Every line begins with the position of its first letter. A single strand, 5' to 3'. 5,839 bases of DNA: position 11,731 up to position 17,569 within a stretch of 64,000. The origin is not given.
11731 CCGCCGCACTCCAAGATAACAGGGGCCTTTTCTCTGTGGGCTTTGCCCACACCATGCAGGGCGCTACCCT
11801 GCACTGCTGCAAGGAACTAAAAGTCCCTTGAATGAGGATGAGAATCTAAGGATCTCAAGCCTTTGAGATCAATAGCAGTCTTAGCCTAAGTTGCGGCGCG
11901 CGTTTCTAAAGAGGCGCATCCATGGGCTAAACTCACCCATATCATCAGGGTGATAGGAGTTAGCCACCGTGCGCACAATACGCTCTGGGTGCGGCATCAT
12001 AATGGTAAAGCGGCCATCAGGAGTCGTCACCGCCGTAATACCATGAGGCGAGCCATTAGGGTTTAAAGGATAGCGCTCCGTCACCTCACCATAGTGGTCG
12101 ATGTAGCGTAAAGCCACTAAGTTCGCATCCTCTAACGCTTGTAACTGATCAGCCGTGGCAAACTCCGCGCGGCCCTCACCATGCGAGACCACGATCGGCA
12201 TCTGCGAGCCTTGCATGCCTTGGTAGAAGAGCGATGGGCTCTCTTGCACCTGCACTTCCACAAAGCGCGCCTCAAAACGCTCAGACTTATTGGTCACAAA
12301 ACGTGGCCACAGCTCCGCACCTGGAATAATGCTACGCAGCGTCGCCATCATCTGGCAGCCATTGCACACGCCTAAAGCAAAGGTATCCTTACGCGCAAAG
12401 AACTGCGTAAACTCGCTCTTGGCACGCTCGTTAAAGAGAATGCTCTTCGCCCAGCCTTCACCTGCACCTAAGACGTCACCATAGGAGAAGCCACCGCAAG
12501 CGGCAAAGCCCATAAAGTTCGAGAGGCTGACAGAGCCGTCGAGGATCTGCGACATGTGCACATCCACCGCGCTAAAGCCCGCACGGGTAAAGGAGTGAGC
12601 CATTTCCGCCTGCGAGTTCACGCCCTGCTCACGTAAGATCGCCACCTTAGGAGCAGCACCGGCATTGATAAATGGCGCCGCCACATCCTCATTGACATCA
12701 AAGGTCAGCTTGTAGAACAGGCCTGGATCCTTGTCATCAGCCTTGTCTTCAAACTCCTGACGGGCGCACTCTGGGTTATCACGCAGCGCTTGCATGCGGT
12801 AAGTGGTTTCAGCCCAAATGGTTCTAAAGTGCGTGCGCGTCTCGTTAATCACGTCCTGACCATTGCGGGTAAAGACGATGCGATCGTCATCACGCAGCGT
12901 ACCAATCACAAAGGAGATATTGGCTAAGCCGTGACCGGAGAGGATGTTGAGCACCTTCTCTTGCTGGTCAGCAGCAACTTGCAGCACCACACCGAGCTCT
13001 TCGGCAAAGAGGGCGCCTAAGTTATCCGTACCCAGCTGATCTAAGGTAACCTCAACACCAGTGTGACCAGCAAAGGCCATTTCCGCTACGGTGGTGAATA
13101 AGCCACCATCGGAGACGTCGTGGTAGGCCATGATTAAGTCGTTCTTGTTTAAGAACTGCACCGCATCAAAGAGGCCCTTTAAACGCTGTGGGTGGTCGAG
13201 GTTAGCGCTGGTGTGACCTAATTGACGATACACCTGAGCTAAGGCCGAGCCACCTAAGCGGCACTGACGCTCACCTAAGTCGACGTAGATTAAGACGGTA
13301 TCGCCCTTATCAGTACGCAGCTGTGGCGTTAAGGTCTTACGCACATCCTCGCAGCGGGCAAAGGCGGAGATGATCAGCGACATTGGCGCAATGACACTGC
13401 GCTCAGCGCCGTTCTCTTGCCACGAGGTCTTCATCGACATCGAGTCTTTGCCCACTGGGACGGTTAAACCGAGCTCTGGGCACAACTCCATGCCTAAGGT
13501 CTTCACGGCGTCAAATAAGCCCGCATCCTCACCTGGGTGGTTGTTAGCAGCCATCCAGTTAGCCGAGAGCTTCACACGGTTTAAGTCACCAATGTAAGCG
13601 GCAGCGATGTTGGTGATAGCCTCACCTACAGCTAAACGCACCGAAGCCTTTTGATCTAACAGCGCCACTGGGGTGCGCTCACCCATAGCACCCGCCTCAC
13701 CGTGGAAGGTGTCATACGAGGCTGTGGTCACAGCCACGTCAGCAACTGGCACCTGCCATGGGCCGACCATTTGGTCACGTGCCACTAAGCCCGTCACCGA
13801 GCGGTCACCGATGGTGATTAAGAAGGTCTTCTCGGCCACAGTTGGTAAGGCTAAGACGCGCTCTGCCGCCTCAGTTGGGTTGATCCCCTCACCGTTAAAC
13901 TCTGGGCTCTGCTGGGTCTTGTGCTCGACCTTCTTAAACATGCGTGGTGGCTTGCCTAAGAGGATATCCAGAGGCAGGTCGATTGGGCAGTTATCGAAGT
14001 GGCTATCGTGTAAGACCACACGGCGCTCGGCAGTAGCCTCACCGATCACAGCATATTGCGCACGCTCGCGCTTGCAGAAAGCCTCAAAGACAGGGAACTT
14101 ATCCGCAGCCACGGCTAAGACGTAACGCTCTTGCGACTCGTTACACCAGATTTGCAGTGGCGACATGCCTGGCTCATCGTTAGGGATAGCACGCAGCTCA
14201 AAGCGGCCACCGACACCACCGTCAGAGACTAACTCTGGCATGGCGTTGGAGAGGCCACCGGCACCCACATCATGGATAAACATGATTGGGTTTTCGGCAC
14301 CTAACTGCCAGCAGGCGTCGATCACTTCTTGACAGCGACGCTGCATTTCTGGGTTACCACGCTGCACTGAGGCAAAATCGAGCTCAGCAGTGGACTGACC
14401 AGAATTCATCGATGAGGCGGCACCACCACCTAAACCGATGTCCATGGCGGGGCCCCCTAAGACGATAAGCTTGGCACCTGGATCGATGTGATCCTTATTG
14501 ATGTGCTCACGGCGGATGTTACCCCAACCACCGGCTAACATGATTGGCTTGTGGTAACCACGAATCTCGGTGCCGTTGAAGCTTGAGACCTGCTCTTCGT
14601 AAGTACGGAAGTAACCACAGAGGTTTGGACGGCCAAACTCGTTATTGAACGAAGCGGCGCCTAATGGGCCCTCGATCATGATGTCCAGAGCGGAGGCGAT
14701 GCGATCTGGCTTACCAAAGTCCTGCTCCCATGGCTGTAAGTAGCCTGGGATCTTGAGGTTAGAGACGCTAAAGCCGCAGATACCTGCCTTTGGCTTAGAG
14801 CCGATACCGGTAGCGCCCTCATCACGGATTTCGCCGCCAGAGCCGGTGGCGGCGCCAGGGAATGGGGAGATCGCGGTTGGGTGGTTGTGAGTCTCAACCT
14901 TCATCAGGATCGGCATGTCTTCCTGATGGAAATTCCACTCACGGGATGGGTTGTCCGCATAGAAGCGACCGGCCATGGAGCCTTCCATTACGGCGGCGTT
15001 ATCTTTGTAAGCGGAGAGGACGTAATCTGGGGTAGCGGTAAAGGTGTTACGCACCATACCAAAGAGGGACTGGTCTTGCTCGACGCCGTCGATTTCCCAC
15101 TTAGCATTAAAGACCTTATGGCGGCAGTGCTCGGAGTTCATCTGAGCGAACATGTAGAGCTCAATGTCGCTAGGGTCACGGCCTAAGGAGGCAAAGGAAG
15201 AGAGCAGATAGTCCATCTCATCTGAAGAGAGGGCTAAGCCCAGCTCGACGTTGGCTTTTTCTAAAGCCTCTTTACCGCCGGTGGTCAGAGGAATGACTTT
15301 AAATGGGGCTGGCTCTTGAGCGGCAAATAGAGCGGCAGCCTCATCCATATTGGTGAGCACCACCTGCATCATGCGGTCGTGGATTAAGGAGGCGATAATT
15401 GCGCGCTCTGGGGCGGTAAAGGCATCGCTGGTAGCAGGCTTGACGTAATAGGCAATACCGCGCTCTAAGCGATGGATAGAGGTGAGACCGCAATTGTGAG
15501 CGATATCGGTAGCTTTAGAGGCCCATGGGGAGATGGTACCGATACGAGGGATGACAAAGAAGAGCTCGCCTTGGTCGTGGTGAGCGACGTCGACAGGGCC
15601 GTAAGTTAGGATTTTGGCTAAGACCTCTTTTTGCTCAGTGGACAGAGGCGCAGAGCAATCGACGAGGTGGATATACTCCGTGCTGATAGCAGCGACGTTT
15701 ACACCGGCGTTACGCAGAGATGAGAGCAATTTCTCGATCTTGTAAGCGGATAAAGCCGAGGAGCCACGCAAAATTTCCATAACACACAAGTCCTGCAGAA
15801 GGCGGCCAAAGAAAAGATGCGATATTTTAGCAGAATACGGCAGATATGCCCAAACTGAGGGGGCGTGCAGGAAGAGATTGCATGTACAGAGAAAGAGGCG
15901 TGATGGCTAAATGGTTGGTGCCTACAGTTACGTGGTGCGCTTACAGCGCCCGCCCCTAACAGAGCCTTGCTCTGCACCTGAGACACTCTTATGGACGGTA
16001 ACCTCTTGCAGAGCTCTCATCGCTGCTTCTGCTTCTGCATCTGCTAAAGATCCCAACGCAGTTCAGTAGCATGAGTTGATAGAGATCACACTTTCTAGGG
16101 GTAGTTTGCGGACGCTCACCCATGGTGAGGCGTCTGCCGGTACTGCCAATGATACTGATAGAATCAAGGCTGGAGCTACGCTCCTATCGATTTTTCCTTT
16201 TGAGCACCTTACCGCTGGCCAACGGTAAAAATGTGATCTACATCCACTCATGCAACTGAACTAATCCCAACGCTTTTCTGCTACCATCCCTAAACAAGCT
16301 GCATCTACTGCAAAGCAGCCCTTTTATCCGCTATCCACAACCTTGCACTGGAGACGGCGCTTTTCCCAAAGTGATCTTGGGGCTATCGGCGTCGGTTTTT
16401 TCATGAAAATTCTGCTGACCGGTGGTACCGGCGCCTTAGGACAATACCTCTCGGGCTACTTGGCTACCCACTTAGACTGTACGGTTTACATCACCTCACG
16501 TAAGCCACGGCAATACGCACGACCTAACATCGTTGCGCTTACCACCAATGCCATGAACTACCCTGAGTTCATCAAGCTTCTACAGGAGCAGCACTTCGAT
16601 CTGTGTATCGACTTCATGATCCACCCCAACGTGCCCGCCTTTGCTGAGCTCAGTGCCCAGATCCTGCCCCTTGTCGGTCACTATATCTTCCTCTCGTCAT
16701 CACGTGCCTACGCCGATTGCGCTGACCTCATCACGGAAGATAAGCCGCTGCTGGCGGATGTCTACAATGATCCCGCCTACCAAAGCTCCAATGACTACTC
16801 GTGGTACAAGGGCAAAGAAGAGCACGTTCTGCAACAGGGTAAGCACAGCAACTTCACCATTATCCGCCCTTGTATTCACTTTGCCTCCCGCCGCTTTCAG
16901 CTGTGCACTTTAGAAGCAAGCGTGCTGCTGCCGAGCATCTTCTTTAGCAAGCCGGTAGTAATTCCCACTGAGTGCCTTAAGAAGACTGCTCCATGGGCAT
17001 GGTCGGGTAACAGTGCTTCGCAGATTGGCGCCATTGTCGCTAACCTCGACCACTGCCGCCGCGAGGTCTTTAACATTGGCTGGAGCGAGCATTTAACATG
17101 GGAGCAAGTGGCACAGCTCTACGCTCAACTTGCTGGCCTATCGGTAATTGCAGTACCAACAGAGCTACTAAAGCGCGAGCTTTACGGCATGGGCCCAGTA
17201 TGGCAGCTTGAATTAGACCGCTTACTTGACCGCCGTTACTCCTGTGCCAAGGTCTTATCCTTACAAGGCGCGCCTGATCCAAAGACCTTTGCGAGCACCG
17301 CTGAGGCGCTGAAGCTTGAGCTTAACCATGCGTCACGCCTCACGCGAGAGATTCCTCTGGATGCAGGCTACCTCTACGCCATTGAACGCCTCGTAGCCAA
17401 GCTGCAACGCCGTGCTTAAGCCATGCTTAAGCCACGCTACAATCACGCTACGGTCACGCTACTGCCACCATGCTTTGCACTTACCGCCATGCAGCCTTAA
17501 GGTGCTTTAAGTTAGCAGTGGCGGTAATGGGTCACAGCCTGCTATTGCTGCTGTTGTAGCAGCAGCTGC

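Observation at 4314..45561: Unclassified ~150-bp MITE-like palindromic element family colonising spacers, including spacers inside conserved operons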

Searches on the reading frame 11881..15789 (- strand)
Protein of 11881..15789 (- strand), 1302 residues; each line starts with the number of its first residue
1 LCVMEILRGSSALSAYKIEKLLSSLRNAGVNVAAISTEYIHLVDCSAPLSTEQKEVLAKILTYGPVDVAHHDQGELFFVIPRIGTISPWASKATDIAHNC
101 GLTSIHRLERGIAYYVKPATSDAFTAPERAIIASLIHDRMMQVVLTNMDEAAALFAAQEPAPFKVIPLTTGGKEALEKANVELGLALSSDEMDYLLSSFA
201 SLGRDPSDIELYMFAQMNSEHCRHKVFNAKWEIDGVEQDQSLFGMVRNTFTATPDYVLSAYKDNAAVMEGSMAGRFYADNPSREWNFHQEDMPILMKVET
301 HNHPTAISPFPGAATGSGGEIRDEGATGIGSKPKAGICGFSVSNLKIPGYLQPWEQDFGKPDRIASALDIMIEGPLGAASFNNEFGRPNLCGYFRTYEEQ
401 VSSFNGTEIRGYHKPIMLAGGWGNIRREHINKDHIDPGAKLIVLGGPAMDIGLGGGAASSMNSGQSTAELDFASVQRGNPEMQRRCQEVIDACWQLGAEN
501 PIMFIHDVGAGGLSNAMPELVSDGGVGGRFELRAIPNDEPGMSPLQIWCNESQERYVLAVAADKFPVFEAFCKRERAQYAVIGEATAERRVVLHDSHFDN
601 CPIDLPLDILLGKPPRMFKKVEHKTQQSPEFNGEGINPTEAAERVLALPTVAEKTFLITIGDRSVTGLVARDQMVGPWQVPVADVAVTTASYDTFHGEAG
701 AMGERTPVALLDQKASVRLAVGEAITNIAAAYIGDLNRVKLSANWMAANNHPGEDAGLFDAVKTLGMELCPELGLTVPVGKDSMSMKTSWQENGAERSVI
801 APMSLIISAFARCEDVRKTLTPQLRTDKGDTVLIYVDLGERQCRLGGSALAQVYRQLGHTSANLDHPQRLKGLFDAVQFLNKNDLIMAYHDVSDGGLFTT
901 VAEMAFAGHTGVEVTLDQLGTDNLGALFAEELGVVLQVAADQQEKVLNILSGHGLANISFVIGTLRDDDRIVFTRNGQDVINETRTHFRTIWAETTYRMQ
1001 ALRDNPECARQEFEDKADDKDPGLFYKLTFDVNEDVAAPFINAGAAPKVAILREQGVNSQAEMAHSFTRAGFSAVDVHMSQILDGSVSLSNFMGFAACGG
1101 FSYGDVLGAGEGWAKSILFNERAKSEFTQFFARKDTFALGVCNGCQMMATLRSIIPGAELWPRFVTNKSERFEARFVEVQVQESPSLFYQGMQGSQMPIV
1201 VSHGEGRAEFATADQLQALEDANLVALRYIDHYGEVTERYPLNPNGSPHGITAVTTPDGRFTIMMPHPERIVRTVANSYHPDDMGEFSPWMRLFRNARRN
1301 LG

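Call 6: search_protein_families(library=pfam, proteins=[window:11881-15789:-])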
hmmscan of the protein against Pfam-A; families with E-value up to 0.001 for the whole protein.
window:11881-15789:- (1302 aa): 5 families
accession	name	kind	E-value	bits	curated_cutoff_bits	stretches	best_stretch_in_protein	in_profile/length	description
PF13507.12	GATase_5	-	2.6e-108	361.5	27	1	1047-1299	2-258/260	CobB/CobQ-like glutamine amidotransferase domain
PF22689.1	FGAR-AT_PurM_N-like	-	1.1e-81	272.7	27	1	653-812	1-160/160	FGAR-AT PurM_N-like domain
PF02769.27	AIRS_C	-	3.6e-54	183.6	23.1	2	437-594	2-154/156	AIR synthase related protein, C-terminal domain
PF18076.6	FGAR-AT_N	-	1.5e-40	138.2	26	1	38-155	1-115/115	Formylglycinamide ribonucleotide amidotransferase N-terminal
PF18072.6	FGAR-AT_linker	-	6e-23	81.5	26.6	1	176-225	1-50/50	Formylglycinamide ribonucleotide amidotransferase linker domain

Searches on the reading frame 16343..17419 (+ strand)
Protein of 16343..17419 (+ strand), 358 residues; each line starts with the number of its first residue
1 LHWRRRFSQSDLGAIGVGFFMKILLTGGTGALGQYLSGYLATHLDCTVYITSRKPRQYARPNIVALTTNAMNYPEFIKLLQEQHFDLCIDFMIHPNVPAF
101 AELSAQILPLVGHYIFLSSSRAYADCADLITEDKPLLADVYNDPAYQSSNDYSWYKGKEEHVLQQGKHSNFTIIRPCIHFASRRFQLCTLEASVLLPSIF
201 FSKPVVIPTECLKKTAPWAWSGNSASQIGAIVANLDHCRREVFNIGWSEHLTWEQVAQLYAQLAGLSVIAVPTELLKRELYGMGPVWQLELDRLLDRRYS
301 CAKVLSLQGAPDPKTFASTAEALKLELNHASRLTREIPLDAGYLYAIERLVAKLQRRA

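Call 7: search_protein_families(library=pfam, proteins=[window:16343-17419:+])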
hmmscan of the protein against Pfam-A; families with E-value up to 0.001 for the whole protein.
window:16343-17419:+ (358 aa): 1 family
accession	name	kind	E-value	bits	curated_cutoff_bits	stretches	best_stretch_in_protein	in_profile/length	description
PF01370.27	Epimerase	-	1.7e-05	24.8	20.9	0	23-183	1-176/240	NAD dependent epimerase/dehydratase family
